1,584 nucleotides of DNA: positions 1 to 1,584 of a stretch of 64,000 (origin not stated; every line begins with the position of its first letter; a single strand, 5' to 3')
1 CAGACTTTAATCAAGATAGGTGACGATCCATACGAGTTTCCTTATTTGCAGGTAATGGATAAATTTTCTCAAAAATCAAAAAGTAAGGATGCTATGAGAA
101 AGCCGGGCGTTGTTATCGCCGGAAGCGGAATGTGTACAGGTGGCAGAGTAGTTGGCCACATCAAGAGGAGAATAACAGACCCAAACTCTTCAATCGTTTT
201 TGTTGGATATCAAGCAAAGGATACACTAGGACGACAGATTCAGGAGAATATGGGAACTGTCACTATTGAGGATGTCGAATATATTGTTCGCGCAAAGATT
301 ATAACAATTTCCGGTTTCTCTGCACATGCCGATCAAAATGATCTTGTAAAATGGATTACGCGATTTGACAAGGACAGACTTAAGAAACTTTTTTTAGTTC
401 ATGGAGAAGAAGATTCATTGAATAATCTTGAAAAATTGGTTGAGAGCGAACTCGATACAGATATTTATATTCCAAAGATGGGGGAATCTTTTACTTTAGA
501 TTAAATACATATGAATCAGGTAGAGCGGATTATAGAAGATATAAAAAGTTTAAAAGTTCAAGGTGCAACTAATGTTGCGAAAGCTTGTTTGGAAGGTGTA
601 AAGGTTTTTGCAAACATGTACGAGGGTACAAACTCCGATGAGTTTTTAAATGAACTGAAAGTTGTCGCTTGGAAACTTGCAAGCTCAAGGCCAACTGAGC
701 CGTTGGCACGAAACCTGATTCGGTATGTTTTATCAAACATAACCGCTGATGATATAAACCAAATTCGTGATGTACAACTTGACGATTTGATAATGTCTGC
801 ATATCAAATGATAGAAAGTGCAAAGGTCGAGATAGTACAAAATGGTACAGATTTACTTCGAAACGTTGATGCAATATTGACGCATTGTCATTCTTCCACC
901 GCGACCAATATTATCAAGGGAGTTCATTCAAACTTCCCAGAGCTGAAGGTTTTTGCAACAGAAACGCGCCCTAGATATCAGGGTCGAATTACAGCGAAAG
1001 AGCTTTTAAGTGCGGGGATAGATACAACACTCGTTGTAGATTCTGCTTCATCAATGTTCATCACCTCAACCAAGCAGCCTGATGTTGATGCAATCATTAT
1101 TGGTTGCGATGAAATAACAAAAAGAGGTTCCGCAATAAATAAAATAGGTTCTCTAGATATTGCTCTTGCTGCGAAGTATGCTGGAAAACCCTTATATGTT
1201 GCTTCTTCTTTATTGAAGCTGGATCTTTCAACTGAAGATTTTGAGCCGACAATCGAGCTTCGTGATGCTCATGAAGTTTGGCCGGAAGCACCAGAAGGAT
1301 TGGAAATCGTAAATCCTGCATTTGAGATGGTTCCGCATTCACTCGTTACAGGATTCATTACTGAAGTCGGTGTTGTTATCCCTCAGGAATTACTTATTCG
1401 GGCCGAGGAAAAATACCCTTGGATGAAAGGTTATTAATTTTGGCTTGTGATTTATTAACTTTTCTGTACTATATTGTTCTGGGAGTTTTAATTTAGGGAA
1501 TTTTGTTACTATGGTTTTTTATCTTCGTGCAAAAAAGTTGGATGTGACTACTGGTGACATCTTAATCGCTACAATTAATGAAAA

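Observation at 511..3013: Archaeal-type AMP salvage pair (R15P isomerase and AMP phosphorylase) with no RuBisCO in the window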

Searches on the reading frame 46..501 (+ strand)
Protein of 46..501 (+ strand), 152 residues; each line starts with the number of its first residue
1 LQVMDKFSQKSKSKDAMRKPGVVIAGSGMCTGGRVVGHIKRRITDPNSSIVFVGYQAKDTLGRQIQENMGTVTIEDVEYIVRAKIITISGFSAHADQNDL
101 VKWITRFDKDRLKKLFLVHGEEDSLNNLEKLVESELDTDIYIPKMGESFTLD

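Call 3: search_protein_families(library=pfam, proteins=[window:46-501:+])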
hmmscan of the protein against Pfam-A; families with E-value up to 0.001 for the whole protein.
window:46-501:+ (152 aa): 2 families
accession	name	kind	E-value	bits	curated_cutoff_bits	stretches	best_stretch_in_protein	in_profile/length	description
PF07521.17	RMMBL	-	6.2e-19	68.2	21.6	1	79-143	2-63/63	Zn-dependent metallo-hydrolase RNA specificity domain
PF10996.14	Beta-Casp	-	2.9e-18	67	27.7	1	10-65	65-120/120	Beta-Casp domain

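Call 4: search_protein_families(library=ncbifam, proteins=[window:46-501:+])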
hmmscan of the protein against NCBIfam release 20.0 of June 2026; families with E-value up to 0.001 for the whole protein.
window:46-501:+ (152 aa): 2 families
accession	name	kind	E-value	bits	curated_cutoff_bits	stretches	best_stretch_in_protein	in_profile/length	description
NF045584.1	cas14_MBL_CASP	equivalog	1.7e-36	125.8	800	1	10-147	303-436/612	type VII CRISPR-associated protein Cas14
TIGR03675.1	arCOG00543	equivalog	2e-31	108.9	580.2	1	7-150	480-629/631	beta-CASP ribonuclease aCPSF1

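Call 74: search_protein_families(library=padloc, proteins=[window:46-501:+], max_evalue=0.001)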
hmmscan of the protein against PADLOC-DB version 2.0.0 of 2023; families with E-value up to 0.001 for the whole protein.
window:46-501:+ (152 aa): 0 families

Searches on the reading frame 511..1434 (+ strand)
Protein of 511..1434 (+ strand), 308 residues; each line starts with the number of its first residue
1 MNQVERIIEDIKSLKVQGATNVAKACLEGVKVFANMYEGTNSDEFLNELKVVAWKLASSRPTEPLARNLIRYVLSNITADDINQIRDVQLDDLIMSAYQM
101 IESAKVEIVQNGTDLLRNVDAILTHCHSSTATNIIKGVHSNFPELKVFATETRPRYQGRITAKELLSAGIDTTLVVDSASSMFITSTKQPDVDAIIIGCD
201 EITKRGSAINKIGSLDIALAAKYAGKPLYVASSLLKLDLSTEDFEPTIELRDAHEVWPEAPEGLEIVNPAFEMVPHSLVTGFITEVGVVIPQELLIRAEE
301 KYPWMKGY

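Call 3: search_protein_families(library=pfam, proteins=[window:511-1434:+])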
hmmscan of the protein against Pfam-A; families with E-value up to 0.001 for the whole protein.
window:511-1434:+ (308 aa): 1 family
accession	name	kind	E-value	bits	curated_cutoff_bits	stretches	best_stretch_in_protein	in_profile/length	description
PF01008.23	IF-2B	-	6.2e-60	203.2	22.4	1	15-290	1-279/280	Initiation factor 2 subunit family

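Call 4: search_protein_families(library=ncbifam, proteins=[window:511-1434:+])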
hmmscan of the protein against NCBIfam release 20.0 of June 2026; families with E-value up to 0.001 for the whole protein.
window:511-1434:+ (308 aa): 8 families
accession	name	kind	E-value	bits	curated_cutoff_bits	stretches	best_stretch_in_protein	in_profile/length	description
TIGR00511.1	ribulose_e2b2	equivalog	5.1e-62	209.8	314.1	1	3-302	1-299/301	ribose 1,5-bisphosphate isomerase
TIGR00524.1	eIF-2B_rel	subfamily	4e-60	203.5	185.85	1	1-290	1-302/303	S-methyl-5-thioribose-1-phosphate isomerase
NF004326.0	PRK05720.1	subfamily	2e-51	174.8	271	1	2-292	38-343/358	s-methyl-5-thioribose-1-phosphate isomerase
TIGR00512.1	salvage_mtnA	equivalog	2.2e-48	165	279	1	2-289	28-333/335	S-methyl-5-thioribose-1-phosphate isomerase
NF004700.0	PRK06036.1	equivalog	7.3e-44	150.2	528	1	2-292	31-331/339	S-methyl-5-thioribose-1-phosphate isomerase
NF006210.0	PRK08335.1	equivalog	4.9e-33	114.6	339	1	2-292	4-272/275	translation initiation factor IF-2B subunit alpha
NF004436.0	PRK05772.1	equivalog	1.1e-26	94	521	1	2-291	44-351/363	S-methyl-5-thioribose-1-phosphate isomerase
NF004994.0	PRK06372.1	equivalog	1.2e-17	64.2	249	1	69-293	47-250/253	translation initiation factor IF-2B subunit delta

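Call 8: search_solved_structures(query=window:511-1434:+, show_alignments=3, max_evalue=0.00001)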
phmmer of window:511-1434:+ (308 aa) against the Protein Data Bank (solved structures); distinct sequences matched with E-value up to 0.00001: 41.
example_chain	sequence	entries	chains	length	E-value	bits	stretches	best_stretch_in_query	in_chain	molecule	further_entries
5yfj_A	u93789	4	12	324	1.4e-43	152.5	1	3-306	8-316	Ribose 1,5-bisphosphate isomerase | Ribose-1,5-bisphosphate isomerase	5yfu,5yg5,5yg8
3a11_A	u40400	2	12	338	1.5e-43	152.5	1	3-305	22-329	Translation initiation factor eIF-2B, delta subunit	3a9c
5yft_A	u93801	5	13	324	7.1e-43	150.2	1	3-306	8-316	Ribose 1,5-bisphosphate isomerase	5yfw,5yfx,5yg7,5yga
5yfs_A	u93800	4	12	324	3.7e-42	147.9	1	3-306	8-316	Ribose 1,5-bisphosphate isomerase | Ribose-1,5-bisphosphate isomerase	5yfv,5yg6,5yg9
3vm6_A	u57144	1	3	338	3.7e-42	147.9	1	3-305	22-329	Translation initiation factor eIF-2B, delta subunit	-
2yrf_A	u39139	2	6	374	4.2e-31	111.6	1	5-289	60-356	Methylthioribose-1-phosphate isomerase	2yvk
1t5o_A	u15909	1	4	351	1.1e-30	110.2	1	3-292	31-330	Translation initiation factor eIF2B, subunit delta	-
1t9k_A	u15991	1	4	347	3.1e-30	108.8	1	5-291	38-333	Probable methylthioribose-1-phosphate isomerase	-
6a34_A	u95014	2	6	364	6.6e-27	97.8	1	2-291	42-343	Putative methylthioribose-1-phosphate isomerase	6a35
4ldr_A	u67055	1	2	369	1.3e-25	93.6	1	121-295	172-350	Methylthioribose-1-phosphate isomerase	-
4ldq_A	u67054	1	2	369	1.4e-25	93.5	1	121-295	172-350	Methylthioribose-1-phosphate isomerase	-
1vb5_A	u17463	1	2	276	2.4e-24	89.4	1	4-292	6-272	translation initiation factor eIF-2B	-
2a0u_A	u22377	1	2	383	1.2e-20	77.3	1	98-291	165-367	initiation factor 2B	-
1w2w_B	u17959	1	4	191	2.2e-16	63.3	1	147-252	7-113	5-METHYLTHIORIBOSE-1-PHOSPHATE ISOMERASE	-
5b04_A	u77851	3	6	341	2.6e-16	63.1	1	102-234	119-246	Translation initiation factor eIF-2B subunit alpha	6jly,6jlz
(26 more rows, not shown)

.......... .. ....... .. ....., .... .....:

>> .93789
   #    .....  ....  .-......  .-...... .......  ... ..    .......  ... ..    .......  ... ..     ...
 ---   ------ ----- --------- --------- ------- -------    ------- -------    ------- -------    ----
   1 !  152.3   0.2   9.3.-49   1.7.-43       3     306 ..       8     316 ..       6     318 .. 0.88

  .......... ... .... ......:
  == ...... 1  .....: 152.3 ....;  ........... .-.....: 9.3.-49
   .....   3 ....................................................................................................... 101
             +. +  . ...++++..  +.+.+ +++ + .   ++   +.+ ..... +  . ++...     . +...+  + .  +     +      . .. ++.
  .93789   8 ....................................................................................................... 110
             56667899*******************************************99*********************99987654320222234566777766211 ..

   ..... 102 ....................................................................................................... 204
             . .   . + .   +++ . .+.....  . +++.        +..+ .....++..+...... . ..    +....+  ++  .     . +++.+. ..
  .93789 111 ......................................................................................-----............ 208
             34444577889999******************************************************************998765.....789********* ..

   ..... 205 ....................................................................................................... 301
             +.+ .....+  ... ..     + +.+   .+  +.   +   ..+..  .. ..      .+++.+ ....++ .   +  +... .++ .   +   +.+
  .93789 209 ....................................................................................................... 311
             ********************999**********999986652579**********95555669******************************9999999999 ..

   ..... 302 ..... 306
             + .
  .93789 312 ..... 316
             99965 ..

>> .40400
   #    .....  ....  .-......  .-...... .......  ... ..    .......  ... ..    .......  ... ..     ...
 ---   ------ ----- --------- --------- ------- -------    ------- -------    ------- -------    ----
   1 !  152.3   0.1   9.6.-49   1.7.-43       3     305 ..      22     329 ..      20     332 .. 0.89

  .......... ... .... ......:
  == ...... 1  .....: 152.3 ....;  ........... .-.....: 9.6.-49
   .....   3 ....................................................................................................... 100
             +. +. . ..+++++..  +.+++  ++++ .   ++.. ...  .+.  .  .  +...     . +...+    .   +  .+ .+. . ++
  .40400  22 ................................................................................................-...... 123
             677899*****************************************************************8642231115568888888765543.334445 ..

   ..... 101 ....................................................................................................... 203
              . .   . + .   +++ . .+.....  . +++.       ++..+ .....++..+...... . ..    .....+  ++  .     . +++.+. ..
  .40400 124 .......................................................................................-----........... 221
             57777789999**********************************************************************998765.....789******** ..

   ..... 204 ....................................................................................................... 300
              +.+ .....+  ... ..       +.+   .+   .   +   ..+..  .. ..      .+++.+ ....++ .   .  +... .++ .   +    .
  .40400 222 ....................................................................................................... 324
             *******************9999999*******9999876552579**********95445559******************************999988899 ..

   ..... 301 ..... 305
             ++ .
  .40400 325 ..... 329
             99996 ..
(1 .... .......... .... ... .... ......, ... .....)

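Call 16: list_cluster_members(proteins=[P0001, window:511-1434:+])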
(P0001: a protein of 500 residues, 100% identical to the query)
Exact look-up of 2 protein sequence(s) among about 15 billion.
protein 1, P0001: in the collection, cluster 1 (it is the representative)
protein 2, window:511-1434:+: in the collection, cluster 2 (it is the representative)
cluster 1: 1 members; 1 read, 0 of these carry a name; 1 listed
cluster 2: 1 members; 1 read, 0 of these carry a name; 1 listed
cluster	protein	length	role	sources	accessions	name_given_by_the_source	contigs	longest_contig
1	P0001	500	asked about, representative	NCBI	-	-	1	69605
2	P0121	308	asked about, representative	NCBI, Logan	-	-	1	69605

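Call 29: find_encoding_contigs(protein=window:511-1434:+, flank=10000, max_places=4)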
Protein window:511-1434:+ (308 aa): 2 contigs read that carry it; 2 places shown.
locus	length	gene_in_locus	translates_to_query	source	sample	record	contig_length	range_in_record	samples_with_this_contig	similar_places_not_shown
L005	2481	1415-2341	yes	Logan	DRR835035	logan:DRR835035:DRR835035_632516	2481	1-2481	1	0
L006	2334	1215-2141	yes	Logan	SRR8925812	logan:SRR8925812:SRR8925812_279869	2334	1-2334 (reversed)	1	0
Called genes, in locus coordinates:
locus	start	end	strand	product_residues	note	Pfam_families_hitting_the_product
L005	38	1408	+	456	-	PF00753:Lactamase_B, PF23023:Anti-Pycsar_Apyc1 (weak), PF12706:Lactamase_B_2 (weak), PF16661:Lactamase_B_6, PF10996:Beta-Casp, PF07521:RMMBL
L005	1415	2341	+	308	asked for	PF01008:IF-2B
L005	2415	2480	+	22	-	?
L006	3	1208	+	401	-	?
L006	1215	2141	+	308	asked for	PF01008:IF-2B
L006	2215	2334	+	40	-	?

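Call 63: search_dna_similar(query=window:511-1434:+, collection=plasmids, mode=protein, max_rows=12, rows=spread)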
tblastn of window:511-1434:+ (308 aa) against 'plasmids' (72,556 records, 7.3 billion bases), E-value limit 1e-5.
Records with a match: 129; places in all: 131; records where one place covers at least 80% of the query: 95.
Best place of each record, by identity: <60% 129.
By first word of the organism name: Sinorhizobium 56; Ensifer 8; Shinella 7; Rhizobium 5; Azospirillum 5; Caballeronia 4; Bacillus 4; Klebsiella 3; Escherichia 3; Pseudomonas 2; and 30 more.
By predicted mobility (MOB-suite, as given by PLSDB): non-mobilizable 65; mobilizable 44; conjugative 20.
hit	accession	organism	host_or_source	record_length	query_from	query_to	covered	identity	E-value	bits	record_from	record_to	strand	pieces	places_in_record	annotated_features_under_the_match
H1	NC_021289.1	Caballeronia insecticola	-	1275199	11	298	94%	35.6%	5e-35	141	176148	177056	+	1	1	none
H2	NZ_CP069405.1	Priestia megaterium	Homo sapiens,Pure culture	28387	1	289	94%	32.7%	2e-30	128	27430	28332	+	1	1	mtnA: S-methyl-5-thioribose-1-phosphate isomerase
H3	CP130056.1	Sinorhizobium meliloti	Medicago,Cell culture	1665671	11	298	94%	31.5%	2e-21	101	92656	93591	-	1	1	mtnA: S-methyl-5-thioribose-1-phosphate isomerase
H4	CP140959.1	Sinorhizobium meliloti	Medicago lupulina,whole organism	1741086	11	298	94%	31.5%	4e-21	100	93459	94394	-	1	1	mtnA: S-methyl-5-thioribose-1-phosphate isomerase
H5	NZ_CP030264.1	Ensifer adhaerens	Zea mays,whole organism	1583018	11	298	94%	31.2%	5e-21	100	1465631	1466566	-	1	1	none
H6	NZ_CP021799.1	Sinorhizobium meliloti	Medicago sativa,Single Cell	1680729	11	298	94%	31.2%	3e-21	100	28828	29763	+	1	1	none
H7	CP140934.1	Sinorhizobium meliloti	Medicago lupulina,whole organism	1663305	11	298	94%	31.2%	4e-21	100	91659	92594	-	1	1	mtnA: S-methyl-5-thioribose-1-phosphate isomerase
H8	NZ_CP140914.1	Sinorhizobium medicae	Medicago lupulina,whole organism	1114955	11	288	90%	31.8%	1e-20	99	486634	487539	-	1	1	record has no annotation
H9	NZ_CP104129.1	Sinorhizobium sp. M103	Phaseolus vulgaris,cell ...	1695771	62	298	77%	33.0%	3e-20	98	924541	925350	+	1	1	none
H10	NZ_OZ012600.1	Shinella sp. WSD5-1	-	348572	108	298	62%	35.0%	7e-20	97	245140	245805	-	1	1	mtnA: S-methyl-5-thioribose-1-phosphate isomerase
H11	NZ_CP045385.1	Ruegeria sp. THAF33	pure culture,Surface of a polyethylene ...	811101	108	288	59%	35.0%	9e-21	100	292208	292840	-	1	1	mtnA: S-methyl-5-thioribose-1-phosphate isomerase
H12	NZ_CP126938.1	Escherichia coli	Gallus gallus,liver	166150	122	222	33%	36.7%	2e-6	57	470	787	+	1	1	none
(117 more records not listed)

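Call 65: get_annotated_region(hit=H2, flank=400)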
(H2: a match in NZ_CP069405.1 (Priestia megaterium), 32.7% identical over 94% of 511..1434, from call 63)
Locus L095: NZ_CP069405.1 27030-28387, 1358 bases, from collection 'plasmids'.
description: Priestia megaterium strain CDC 2008724129 plasmid pPmC-129-8, complete sequence
organism: Priestia megaterium (NCBI taxid 1404)
taxonomy: Bacteria; Bacillota; Bacilli; Bacillales; Bacillaceae; Priestia; Priestia megaterium
host: -; source: Homo sapiens,Pure culture; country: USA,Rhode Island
typing (MOB-suite, as given by PLSDB): non-mobilizable
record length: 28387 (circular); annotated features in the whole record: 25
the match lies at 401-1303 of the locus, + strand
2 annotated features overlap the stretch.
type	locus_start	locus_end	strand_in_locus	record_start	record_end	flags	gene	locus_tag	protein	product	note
CDS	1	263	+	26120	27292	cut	mtnK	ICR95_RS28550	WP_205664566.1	S-methyl-5-thioribose kinase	GO:0019509 - L-methionine salvage from methylthioadenosine [Evidence IEA]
CDS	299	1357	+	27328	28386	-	mtnA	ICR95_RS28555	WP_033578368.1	S-methyl-5-thioribose-1-phosphate isomerase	GO:0019509 - L-methionine salvage from methylthioadenosine [Evidence IEA]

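Call 66: get_annotated_region(hit=H3, flank=400)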
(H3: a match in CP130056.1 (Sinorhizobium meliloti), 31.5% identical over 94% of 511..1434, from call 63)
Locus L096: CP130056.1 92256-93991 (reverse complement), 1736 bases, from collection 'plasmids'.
description: Sinorhizobium meliloti strain R11 plasmid pSymB, complete sequence
organism: Sinorhizobium meliloti (NCBI taxid 382)
taxonomy: Bacteria; Pseudomonadota; Alphaproteobacteria; Hyphomicrobiales; Rhizobiaceae; Sinorhizobium; Sinorhizobium meliloti
host: -; source: Medicago,Cell culture; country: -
typing (MOB-suite, as given by PLSDB): mobilizable; relaxase MOBQ
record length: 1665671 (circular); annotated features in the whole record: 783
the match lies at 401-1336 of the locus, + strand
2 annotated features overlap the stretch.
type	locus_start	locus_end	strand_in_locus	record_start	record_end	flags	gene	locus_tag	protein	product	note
CDS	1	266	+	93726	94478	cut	mtnK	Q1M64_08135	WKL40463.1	S-methyl-5-thioribose kinase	-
CDS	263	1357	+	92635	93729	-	mtnA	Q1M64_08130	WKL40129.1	S-methyl-5-thioribose-1-phosphate isomerase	-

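Call 67: get_annotated_region(hit=H11, flank=900)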
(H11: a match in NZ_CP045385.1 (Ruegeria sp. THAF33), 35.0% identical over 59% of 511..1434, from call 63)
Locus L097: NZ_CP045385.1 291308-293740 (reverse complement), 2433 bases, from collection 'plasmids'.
description: Ruegeria sp. THAF33 plasmid pTHAF33_a, complete sequence
organism: Ruegeria sp. THAF33 (NCBI taxid 2587853)
taxonomy: Bacteria; Pseudomonadota; Alphaproteobacteria; Rhodobacterales; Roseobacteraceae; Ruegeria; Ruegeria sp. THAF33
host: -; source: pure culture,Surface of a polyethylene microplastic particle present in tank 6 of a marine aquarium ...; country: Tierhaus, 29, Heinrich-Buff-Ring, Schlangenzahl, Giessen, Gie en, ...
typing (MOB-suite, as given by PLSDB): non-mobilizable
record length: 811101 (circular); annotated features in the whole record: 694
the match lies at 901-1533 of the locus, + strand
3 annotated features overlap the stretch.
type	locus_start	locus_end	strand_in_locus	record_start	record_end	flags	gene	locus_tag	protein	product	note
CDS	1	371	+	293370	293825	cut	-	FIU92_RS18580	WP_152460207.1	YaiI/YqxD family protein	-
CDS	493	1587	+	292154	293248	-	mtnA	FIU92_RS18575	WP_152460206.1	S-methyl-5-thioribose-1-phosphate isomerase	GO:0019509 - L-methionine salvage from methylthioadenosine [Evidence IEA]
CDS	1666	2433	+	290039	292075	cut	-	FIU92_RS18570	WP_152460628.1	bifunctional aldolase/short-chain dehydrogenase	-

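Call 74: search_protein_families(library=padloc, proteins=[window:511-1434:+, L005:38-1405:+], max_evalue=0.001)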
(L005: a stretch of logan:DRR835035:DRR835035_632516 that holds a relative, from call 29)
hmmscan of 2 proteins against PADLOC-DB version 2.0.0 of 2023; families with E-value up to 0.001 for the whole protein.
window:511-1434:+ (308 aa): 0 families

L005:38-1405:+ (456 aa): 1 family
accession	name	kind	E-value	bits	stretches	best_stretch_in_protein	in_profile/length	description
PDLC03854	LmuA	-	0.00016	19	1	16-75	15-80/345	-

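Call 75: search_protein_families(library=ncbifam, proteins=[L005:38-1405:+], max_evalue=0.00001)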
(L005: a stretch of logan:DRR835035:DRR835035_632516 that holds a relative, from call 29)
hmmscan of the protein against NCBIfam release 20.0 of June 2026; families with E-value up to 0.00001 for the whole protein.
L005:38-1405:+ (456 aa): 8 families
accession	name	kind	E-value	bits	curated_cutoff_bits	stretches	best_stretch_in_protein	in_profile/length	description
NF045584.1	cas14_MBL_CASP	equivalog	1.5e-127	426.6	800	1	1-451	1-436/612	type VII CRISPR-associated protein Cas14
TIGR03675.1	arCOG00543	equivalog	1.7e-92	310.7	580.2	1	2-454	176-629/631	beta-CASP ribonuclease aCPSF1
TIGR04122.1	Xnuc_lig_assoc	equivalog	2.7e-11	42.9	325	1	136-255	71-187/326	ligase-associated DNA damage response exonuclease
NF033105.1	bla_subclass_B3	equivalog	8e-09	35.2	240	1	15-192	24-187/257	subclass B3 metallo-beta-lactamase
NF008887.0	PRK11921.1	equivalog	1.9e-07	30.3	635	1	19-86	39-105/396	anaerobic nitric oxide reductase flavorubredoxin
NF012229.1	bla_class_B_core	domain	3.8e-07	30.4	100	0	18-90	19-87/139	metallo-beta-lactamase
NF040644.1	blaPAM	exception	1.1e-06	28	615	1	10-196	53-223/287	PAM family subclass B3 metallo-beta-lactamase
NF033106.1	blaL1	exception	7.4e-06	25.1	560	0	17-83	62-127/290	L1 family subclass B3 metallo-beta-lactamase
